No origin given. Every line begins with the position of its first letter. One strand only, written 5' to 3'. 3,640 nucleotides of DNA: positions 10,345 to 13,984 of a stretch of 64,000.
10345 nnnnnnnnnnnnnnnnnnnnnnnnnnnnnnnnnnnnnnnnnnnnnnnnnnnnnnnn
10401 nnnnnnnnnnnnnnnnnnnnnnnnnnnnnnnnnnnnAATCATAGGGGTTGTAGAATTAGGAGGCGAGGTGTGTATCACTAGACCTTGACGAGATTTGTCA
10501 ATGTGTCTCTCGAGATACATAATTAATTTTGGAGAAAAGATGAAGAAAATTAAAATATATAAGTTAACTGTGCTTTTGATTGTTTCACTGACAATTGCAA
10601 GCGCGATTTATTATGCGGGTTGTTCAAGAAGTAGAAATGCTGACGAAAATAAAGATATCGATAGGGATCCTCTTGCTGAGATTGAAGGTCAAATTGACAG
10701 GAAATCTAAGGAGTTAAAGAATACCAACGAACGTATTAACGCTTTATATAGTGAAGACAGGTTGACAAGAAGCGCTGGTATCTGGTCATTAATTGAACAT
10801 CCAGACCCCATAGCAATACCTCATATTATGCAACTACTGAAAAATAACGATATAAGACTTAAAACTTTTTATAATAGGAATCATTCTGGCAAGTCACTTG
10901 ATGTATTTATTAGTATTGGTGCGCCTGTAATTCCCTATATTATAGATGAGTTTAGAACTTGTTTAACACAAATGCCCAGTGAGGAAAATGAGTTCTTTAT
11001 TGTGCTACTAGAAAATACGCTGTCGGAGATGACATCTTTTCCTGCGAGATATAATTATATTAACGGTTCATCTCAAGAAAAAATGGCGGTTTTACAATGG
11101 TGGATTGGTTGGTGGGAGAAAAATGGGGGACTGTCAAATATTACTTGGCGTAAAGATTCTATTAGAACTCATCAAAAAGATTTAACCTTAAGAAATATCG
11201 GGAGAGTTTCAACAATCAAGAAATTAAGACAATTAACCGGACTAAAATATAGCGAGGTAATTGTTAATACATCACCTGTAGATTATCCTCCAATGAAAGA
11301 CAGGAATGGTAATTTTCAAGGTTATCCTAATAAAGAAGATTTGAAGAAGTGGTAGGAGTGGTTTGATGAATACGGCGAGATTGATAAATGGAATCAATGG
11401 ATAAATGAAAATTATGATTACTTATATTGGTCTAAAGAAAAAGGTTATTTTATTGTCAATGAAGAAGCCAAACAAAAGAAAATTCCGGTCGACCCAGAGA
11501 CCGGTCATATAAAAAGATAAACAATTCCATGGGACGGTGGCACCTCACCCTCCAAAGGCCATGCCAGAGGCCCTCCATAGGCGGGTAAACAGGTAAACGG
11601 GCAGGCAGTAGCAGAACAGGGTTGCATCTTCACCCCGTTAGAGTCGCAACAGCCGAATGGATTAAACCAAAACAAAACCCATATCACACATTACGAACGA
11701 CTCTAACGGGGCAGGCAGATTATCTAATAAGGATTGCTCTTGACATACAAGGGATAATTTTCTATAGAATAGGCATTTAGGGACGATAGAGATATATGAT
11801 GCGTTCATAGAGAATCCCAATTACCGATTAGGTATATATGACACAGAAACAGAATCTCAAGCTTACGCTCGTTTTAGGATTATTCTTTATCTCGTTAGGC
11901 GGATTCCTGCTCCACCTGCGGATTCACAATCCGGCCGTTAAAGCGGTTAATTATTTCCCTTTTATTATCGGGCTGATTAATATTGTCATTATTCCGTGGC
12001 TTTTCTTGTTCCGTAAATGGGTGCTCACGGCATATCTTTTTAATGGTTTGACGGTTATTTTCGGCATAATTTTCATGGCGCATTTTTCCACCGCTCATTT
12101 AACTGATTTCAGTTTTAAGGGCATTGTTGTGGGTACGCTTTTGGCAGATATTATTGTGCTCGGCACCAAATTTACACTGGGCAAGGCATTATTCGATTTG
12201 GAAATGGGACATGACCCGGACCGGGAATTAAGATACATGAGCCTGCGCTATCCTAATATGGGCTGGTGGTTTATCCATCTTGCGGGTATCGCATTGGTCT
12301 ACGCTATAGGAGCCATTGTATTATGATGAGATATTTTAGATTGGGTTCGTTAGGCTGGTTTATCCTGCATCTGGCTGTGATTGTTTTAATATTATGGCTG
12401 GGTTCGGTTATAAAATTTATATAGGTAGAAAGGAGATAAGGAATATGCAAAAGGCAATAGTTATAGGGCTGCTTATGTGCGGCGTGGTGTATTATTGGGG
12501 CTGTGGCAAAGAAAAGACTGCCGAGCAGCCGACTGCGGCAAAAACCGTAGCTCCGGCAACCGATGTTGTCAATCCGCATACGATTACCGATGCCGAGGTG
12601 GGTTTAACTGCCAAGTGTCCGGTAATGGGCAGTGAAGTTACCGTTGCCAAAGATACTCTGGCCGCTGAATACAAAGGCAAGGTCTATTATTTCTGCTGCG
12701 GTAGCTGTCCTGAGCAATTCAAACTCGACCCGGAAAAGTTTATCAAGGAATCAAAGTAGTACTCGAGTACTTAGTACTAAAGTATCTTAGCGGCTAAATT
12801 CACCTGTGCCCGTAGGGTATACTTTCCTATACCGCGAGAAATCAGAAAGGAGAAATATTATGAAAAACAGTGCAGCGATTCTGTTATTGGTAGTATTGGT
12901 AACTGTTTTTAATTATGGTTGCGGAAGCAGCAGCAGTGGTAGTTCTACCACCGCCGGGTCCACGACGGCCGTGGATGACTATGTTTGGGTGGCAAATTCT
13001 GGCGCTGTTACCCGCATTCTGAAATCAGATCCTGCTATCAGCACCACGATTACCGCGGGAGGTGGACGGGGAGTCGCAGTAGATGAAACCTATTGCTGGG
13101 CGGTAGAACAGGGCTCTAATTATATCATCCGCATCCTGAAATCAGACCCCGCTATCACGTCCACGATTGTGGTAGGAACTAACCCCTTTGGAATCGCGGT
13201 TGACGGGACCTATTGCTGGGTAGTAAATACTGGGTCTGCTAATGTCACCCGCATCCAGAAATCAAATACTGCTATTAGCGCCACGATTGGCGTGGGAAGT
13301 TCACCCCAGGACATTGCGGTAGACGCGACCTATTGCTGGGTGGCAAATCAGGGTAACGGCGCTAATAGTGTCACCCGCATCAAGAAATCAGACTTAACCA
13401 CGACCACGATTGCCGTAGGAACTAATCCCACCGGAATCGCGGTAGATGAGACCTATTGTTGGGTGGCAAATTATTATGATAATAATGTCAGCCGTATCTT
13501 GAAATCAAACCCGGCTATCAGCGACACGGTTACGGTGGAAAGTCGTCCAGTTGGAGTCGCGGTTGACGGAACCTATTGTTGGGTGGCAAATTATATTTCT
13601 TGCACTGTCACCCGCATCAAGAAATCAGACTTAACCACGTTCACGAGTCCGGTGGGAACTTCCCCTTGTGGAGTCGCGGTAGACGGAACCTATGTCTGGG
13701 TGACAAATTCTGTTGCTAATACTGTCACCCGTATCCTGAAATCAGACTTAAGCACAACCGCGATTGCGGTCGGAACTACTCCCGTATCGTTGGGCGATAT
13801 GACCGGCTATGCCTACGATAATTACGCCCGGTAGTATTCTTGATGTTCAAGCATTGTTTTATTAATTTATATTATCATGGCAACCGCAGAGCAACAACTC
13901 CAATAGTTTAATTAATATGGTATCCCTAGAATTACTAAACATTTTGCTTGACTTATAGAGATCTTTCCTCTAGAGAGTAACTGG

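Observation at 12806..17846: Cluster of repeat-architecture surface proteins: YVTN propeller lipoprotein plus tandem TPR paralogs with swapped C-terminal domains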

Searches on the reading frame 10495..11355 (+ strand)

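Call 5: search_protein_families(library=pfam, proteins=[window:10495-11355:+], max_evalue=0.01)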
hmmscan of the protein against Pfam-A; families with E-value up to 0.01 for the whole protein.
window:10495-11355:+ (286 aa): 0 families

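Call 6: search_protein_families(library=ncbifam, proteins=[window:10495-11355:+], max_evalue=0.1)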
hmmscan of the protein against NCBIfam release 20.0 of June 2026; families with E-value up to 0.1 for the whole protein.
window:10495-11355:+ (286 aa): 2 families
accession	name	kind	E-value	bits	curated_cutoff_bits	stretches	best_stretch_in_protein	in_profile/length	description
NF045961.1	MAG5150_fam_LP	equivalog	0.064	12.6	80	0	16-89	1-68/331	MAG5150 family histidine triad lipoprotein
NF050030.1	thlkprotThyD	equivalog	0.098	11.8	400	0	32-82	118-168/305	thylakoid membrane protein ThyD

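Call 77: search_protein_families(library=padloc, proteins=[window:10495-11355:+], max_evalue=0.001)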
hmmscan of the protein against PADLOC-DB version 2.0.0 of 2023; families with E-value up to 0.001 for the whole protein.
window:10495-11355:+ (286 aa): 0 families

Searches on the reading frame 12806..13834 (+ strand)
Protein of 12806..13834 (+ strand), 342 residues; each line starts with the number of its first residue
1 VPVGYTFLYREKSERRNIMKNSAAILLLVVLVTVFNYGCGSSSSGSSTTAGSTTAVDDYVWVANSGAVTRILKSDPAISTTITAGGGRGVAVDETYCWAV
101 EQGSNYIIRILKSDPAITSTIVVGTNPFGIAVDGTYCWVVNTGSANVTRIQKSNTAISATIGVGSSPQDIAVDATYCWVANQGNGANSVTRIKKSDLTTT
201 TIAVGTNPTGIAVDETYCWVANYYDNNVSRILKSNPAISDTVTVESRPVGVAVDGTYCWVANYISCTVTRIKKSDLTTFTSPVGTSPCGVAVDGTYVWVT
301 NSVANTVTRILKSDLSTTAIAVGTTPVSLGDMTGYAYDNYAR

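Call 5: search_protein_families(library=pfam, proteins=[window:12806-13834:+], max_evalue=0.01)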
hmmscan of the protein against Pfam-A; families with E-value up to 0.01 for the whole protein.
window:12806-13834:+ (342 aa): 1 family
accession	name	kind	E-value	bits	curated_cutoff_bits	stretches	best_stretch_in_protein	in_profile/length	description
PF00058.23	Ldl_recept_b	-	0.0055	17.6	21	0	196-215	31-42/42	Low-density lipoprotein receptor repeat class B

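Call 6: search_protein_families(library=ncbifam, proteins=[window:12806-13834:+], max_evalue=0.1)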
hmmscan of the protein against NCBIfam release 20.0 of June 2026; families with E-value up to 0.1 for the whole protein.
window:12806-13834:+ (342 aa): 5 families
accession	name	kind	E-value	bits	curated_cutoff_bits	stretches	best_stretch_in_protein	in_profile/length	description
TIGR02276.1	beta_rpt_yvtn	repeat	9.1e-12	44.8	27.85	2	133-173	2-42/42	beta-propeller repeat protein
TIGR03866.1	PQQ_ABC_repeats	subfamily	7.2e-10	38.4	287.3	1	102-273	18-196/310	PQQ-dependent catabolism-associated beta-propeller protein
NF052340.1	hydrazine_beta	equivalog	4.4e-05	22.7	560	0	117-195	67-149/372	hydrazine synthase subunit beta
TIGR00787.1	dctP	subfamily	0.094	12.1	175.05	0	149-177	140-168/257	DctP family TRAP transporter solute-binding subunit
NF002617.0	PRK02268.1-3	equivalog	0.098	12.8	220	0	248-282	13-47/137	hypothetical protein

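Call 20: find_homologous_proteins(query=window:12860-13831:+)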
Query seq(324 aa) (324 aa): 238 proteins with E <= 0.001 among 8000 candidates; the best 120 are listed.
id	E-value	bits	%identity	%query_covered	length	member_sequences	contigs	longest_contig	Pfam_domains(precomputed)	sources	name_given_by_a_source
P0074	2.0e-118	414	59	89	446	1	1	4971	-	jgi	jgi:hypothetical protein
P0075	3.4e-98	347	60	85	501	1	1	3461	PF00058.24,PF24684.2,PF13646.13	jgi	jgi:YVTN family beta-propeller protein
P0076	1.2e-97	345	56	96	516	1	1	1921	PF00041.28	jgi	jgi:hypothetical protein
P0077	2.6e-94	334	61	90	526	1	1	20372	-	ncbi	ncbi:MAG: hypothetical protein V1709_05975 [Planctomycetota bacterium]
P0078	1.6e-90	322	61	89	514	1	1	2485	-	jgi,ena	-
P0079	9.0e-90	319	55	89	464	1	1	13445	-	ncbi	ncbi:MAG: hypothetical protein V1871_04015 [Planctomycetota bacterium]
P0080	5.6e-64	235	61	66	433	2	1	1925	PF24684.2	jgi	jgi:hypothetical protein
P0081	1.8e-60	223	43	75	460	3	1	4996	PF21783.3,PF13403.12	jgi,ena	-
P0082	1.2e-50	191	40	77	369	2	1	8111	-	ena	-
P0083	9.8e-50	188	39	100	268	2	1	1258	-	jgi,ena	-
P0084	1.4e-49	187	41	88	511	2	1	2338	PF24684.2,PF08450.19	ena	-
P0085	1.4e-46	178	57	55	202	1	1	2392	PF24684.2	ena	-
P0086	1.3e-45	174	38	81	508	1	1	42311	PF01436.28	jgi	-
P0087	1.6e-45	174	60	51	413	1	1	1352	PF24684.2,PF13646.13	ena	-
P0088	2.5e-44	170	39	77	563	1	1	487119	-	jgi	jgi:hypothetical protein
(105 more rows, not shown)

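Call 22: find_encoding_contigs(protein=P0077, flank=10000, max_places=2)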
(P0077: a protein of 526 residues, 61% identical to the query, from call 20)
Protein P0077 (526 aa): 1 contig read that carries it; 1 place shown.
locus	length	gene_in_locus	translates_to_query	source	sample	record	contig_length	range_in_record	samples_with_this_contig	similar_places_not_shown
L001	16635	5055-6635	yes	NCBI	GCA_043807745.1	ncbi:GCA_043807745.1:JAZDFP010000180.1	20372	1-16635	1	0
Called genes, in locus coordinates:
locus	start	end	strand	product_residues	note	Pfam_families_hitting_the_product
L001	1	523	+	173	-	?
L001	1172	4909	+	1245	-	-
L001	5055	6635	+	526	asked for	-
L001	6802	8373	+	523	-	-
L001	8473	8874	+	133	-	-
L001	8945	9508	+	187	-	-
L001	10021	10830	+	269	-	PF13365:Trypsin_2, PF00089:Trypsin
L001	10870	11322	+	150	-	-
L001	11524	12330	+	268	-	-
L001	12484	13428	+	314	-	-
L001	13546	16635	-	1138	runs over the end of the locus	PF17757:UvrB_inter, PF02559:CarD_TRCF_RID, PF00270:DEAD, PF04851:ResIII, PF22590:Cas3-like_C_2 (faint), PF00271:Helicase_C, PF03461:TRCF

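Call 28: search_protein_families(library=pfam, proteins=[L001:6802-8373:+, L001:1172-4909:+], max_evalue=0.01)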
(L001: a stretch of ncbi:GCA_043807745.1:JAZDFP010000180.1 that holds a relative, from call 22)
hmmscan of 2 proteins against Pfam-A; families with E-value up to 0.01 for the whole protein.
L001:6802-8373:+ (523 aa): 3 families
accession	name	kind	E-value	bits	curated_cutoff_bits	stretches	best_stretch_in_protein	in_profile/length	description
PF01436.27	NHL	-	0.00028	21.2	20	0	464-482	3-21/28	NHL repeat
PF25059.1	FN3_DSCAM-DSCAML_C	-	0.0034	18.1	39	0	195-230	46-80/89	DSCAM/DSCAML C-terminal Fn3-like domain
PF00041.27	fn3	-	0.0098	16.5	25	0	183-220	36-75/84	Fibronectin type III domain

L001:1172-4909:+ (1245 aa): 2 families
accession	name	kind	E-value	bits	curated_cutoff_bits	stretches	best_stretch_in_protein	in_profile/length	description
PF13623.11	SurA_N_2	-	9.3e-05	22.8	28.5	0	633-683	39-90/145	SurA-like N-terminal domain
PF02018.23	CBM_4_9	-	0.0002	22.2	25.9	1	30-154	2-133/136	Carbohydrate binding domain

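Call 42: predict_structure(alignment_id=A5)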
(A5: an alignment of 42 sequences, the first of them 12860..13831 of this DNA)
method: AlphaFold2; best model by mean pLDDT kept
length: 324 residues; sequences in the alignment: 42
mean_pLDDT: 87.2   pTM: 0.84
mean pLDDT of the five models: 87.2, 86.8, 86.5, 85.5, 85.4
residues with pLDDT >= 90: 251; 70-90: 21; 50-70: 15; < 50: 37
segments of 3 or more residues with pLDDT < 50: 1-37
pLDDT, mean of each block of 10 residues (from residue 1): 37 33 39 52 94 92 83 93 95 89 96 96 97 97 97 97 90 98 97 96 98 95 97 96 98 98 98 95 98 97 96 65 60
secondary structure, 60 per line:
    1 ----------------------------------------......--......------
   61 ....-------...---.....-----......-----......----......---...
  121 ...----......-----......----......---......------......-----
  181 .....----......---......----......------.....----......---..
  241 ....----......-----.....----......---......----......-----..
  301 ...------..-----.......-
elements in order: E41-46 E49-54 E61-64 E72-74 E78-82 E88-93 E99-104 E109-114 E118-123 E128-133 E139-144 E149-154 E158-163 E170-175 E181-185 E190-195 E199-204 E209-214 E221-225 E230-235 E239-244 E249-254 E260-264 E269-274 E278-283 E288-293 E299-303 H317-323

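Call 46: fold_search(model_id=the predicted structure, library=pdb)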
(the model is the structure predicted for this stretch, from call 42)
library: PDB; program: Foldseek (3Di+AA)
matches with E <= 10: 1781; with E <= 0.001: 1454
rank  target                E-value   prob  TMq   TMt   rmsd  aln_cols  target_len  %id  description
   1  1l0q_A                3.2e-19  1.00  0.80  0.67   1.9       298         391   28  Tandem YVTN beta-propeller and PKD domains from an archaeal surface layer protein (released 2002-11-06)
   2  6i39                  1.7e-14  1.00  0.60  0.75   3.6       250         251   24  Crystal structure of v31Pizza6-AYW, a circularly permuted designer protein (released 2019-11-20)
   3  6i38                  4.5e-13  1.00  0.59  0.74   3.6       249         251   26  Crystal structure of nv2Pizza6-AYW, a circularly permuted designer protein (released 2019-11-20)
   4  8ptf                  7.6e-13  1.00  0.71  0.68   4.5       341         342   16  The surface-exposed lipo-protein of BtuG2 in complex with cyanocobalamin. (released 2024-07-24)
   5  6i3b_A                9.7e-13  1.00  0.58  0.73   3.1       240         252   27  Crystal structure of cPizza6-AYW, a circularly permuted designer protein (released 2019-11-20)
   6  6f0q_A                1.6e-12  1.00  0.58  0.73   3.2       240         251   27  Crystal structure of Pizza6-AYW (released 2018-03-21)
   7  2z2o_C                1.7e-12  1.00  0.66  0.71   2.4       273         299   19  Crystal Structure of apo virginiamycin B lyase from Staphylococcus aureus (released 2007-06-19)
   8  2z2p_A                1.9e-12  1.00  0.64  0.71   3.4       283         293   18  Crystal Structure of catalytically inactive H270A virginiamycin B lyase from Staphylococcus aureus with Quinupristin (released 2007-06-19)
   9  3u4y_B                2.4e-12  1.00  0.71  0.73   4.0       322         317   14  The crystal structure of a functionally unknown protein (Dtox_1751) from Desulfotomaculum acetoxidans DSM 771. (released 2011-10-26)
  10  2z2o_A                2.9e-12  1.00  0.67  0.73   2.2       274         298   19  Crystal Structure of apo virginiamycin B lyase from Staphylococcus aureus (released 2007-06-19)
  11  8ptd                  3.5e-12  1.00  0.71  0.67   4.6       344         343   15  The surface-exposed lipo-protein of BtuG1 in complex with cyanocobalamin. (released 2024-07-24)
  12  2z2n                  4.7e-12  1.00  0.66  0.72   2.4       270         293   18  Crystal Structure of selenomethionine substituted virginiamycin B lyase from Staphylococcus aureus (released 2007-06-19)
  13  5i5i_B                9.7e-12  1.00  0.71  0.44   4.2       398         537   12  Shewanella denitrificans nitrous oxide reductase, app form (released 2016-03-02)
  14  8bmx_D                1.1e-11  1.00  0.69  0.67   3.4       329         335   14  Bacteroides thetaiotaomicron B12 TonB dependent transporter in complex with a surface lipoprotein (released 2023-09-20)
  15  8blw_B                1.1e-11  1.00  0.70  0.38   4.3       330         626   15  Vitamin B12 transporter BtuB1 with lipoprotein BtuG1 from B. theta (released 2023-08-16)
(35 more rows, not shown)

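Call 77: search_protein_families(library=padloc, proteins=[window:12860-13834:+], max_evalue=0.001)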
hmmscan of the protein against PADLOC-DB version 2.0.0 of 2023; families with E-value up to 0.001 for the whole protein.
window:12860-13834:+ (324 aa): 0 families
